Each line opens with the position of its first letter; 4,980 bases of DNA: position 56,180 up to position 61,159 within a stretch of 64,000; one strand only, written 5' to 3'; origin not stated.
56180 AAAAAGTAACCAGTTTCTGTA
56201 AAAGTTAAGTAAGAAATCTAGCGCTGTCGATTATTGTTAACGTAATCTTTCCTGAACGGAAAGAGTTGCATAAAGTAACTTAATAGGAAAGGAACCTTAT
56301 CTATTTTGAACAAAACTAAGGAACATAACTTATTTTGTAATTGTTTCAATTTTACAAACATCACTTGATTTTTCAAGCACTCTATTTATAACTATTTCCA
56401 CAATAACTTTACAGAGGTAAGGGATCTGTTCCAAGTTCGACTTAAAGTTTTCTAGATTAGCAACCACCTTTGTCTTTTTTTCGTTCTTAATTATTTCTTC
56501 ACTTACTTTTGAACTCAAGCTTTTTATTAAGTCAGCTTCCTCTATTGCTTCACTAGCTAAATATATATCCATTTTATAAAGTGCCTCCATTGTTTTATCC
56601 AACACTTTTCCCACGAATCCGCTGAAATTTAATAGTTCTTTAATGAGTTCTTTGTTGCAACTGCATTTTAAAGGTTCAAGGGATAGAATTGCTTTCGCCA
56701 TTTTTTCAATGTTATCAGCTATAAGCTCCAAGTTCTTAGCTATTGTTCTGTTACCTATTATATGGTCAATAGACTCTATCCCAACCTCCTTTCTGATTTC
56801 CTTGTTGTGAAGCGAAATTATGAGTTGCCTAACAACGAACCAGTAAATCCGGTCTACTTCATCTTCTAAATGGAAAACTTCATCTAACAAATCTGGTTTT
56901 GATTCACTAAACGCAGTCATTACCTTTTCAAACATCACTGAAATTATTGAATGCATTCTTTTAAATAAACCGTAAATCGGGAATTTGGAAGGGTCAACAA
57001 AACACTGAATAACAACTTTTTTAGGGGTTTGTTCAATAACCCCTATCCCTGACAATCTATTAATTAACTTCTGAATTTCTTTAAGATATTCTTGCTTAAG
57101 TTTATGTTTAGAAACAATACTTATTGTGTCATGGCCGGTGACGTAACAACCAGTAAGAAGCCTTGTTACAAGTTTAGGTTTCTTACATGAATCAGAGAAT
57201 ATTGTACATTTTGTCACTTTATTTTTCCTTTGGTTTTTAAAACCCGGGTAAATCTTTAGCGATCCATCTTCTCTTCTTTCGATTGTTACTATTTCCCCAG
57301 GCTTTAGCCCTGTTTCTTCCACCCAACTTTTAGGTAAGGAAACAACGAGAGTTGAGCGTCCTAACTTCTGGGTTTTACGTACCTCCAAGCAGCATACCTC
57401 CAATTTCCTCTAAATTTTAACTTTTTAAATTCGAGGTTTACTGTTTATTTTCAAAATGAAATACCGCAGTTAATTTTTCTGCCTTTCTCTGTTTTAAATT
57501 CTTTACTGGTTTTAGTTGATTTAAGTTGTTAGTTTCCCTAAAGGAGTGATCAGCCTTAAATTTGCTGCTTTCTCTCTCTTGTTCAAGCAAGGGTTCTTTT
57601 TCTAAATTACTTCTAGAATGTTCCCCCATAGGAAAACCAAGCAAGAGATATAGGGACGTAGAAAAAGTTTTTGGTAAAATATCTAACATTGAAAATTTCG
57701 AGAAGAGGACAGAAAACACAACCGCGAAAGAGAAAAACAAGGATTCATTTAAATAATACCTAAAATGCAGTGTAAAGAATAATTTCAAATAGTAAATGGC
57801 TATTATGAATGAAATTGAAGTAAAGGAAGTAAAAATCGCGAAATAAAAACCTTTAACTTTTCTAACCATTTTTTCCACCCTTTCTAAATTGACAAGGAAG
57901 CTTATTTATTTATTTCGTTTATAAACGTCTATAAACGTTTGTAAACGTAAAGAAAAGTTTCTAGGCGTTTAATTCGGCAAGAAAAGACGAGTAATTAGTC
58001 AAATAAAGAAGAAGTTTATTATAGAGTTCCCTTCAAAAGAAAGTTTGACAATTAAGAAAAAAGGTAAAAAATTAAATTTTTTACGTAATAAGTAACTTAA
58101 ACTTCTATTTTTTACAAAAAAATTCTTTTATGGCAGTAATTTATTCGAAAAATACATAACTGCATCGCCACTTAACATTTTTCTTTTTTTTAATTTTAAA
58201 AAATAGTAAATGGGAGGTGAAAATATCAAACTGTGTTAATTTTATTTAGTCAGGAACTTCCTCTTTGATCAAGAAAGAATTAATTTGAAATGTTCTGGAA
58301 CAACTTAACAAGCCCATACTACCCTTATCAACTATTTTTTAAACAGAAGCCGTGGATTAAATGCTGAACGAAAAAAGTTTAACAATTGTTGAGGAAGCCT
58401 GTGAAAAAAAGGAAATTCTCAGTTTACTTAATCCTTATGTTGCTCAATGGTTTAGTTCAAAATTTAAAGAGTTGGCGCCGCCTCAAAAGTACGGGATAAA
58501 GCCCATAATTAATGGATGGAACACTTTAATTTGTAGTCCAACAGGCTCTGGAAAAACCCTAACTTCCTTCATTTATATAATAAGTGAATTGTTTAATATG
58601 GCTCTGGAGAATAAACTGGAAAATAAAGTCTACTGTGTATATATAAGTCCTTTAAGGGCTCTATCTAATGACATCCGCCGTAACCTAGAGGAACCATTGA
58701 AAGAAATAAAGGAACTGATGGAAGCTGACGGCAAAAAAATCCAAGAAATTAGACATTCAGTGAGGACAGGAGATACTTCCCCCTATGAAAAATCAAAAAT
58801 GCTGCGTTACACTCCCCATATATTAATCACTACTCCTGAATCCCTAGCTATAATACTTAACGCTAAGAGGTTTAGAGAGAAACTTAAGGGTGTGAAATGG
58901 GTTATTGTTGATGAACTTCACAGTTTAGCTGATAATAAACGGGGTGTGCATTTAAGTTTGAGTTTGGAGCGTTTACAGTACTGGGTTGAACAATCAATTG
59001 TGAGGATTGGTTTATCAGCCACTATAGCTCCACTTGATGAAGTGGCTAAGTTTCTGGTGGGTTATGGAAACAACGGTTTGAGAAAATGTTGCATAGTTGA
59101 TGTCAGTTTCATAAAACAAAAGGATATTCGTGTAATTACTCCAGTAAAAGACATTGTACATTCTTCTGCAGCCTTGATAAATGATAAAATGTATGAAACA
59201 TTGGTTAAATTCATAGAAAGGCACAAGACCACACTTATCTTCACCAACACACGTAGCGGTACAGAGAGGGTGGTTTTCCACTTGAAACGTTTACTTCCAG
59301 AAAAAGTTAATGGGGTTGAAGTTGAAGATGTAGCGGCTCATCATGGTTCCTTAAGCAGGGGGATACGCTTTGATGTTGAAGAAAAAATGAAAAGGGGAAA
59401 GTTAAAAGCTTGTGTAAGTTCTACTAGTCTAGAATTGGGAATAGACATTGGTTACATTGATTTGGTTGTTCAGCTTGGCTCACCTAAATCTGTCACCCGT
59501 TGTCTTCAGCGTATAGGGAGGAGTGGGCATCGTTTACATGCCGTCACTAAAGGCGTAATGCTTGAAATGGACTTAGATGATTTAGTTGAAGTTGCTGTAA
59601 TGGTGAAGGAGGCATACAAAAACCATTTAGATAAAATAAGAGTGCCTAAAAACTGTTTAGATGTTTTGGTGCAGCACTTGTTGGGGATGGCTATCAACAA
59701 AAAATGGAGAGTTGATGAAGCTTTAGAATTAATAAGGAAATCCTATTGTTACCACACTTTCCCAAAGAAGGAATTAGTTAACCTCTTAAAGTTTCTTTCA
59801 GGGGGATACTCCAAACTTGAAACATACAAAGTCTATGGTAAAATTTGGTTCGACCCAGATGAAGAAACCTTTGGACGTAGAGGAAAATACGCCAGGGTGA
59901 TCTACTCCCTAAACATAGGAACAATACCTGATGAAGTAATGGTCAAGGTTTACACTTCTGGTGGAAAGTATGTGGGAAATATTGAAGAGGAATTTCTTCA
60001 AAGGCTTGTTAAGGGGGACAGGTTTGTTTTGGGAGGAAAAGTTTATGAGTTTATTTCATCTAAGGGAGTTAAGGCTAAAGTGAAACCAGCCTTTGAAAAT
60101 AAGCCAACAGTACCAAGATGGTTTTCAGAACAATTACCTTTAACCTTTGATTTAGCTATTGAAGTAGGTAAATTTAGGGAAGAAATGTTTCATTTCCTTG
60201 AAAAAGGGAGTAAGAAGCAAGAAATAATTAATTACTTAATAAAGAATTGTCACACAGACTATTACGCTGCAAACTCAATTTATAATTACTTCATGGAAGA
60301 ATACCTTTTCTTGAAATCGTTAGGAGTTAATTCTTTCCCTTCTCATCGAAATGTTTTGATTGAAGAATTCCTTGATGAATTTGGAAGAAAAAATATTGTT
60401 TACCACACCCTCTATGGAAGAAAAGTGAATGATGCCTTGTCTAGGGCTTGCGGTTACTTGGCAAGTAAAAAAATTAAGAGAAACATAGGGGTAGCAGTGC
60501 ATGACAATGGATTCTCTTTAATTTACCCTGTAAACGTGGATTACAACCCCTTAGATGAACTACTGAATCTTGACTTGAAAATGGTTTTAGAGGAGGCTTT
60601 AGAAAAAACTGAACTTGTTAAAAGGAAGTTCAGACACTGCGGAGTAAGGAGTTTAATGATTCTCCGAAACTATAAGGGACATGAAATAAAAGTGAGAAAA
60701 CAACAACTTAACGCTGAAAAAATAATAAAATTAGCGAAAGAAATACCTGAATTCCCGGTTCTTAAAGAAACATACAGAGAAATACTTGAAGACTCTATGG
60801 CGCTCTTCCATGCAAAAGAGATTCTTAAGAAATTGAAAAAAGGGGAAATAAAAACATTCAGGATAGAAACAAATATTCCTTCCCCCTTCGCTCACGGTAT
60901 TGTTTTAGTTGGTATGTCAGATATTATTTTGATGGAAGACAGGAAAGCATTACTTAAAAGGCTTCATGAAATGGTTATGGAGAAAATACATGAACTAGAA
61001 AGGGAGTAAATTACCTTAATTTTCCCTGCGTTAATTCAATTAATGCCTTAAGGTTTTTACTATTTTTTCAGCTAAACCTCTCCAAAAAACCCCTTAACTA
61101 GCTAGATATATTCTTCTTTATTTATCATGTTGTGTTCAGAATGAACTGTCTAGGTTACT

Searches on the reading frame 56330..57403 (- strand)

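Call 77: search_protein_families(library=pfam, proteins=[window:56330-57403:-])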
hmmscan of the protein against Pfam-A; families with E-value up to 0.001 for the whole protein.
window:56330-57403:- (357 aa): 2 families
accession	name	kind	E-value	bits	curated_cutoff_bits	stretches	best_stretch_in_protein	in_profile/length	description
PF01895.24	PhoU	-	2.1e-19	70.1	23.5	2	148-238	2-88/89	PhoU domain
PF04014.23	MazE_antitoxin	-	2.3e-10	40.7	24.7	1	13-53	2-42/48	Antidote-toxin recognition MazE, bacterial antitoxin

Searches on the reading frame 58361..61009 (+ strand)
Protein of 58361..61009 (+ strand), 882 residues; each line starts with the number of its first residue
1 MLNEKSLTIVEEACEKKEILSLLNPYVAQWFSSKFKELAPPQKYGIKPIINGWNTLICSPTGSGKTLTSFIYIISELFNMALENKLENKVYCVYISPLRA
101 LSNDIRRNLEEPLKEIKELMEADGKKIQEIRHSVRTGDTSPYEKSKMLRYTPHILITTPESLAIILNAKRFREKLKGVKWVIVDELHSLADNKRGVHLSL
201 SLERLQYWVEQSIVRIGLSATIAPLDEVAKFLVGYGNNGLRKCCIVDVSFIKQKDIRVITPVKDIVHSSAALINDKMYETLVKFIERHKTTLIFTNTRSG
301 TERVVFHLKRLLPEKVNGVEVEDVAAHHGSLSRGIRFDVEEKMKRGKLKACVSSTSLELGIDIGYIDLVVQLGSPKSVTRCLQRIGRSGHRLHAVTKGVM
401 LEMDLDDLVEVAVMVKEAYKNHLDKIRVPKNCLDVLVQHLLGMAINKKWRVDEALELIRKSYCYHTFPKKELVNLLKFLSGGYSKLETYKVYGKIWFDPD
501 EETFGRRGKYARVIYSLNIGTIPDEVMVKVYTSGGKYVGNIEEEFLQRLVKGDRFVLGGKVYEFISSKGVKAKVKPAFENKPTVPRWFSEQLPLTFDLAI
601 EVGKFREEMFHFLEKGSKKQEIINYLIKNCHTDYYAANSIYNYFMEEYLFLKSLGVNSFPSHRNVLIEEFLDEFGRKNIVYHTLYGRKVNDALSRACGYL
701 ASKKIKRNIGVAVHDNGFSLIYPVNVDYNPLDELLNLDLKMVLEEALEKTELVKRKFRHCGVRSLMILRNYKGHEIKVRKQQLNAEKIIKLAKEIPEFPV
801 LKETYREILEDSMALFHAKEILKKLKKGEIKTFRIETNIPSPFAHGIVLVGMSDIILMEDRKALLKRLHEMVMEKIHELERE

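Call 77: search_protein_families(library=pfam, proteins=[window:58361-61009:+])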
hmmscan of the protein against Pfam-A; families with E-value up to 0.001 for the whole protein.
window:58361-61009:+ (882 aa): 5 families
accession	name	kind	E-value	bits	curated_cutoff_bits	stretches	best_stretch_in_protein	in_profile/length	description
PF08494.16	DEAD_assoc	-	3.1e-52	177.7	23.5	1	660-844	2-191/191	DEAD/H associated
PF19306.5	WH_Lhr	-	9.3e-41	139.4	27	1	420-582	5-166/168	Large helicase-related protein, winged helix domain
PF00270.35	DEAD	-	3.5e-31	108.6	26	1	40-224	2-163/167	DEAD/DEAH box helicase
PF00271.37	Helicase_C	-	3.6e-16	59.8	23.5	1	278-389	3-107/110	Helicase conserved C-terminal domain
PF04851.21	ResIII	-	6.3e-09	36.4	22.5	1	38-222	4-162/164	Type III restriction enzyme, res subunit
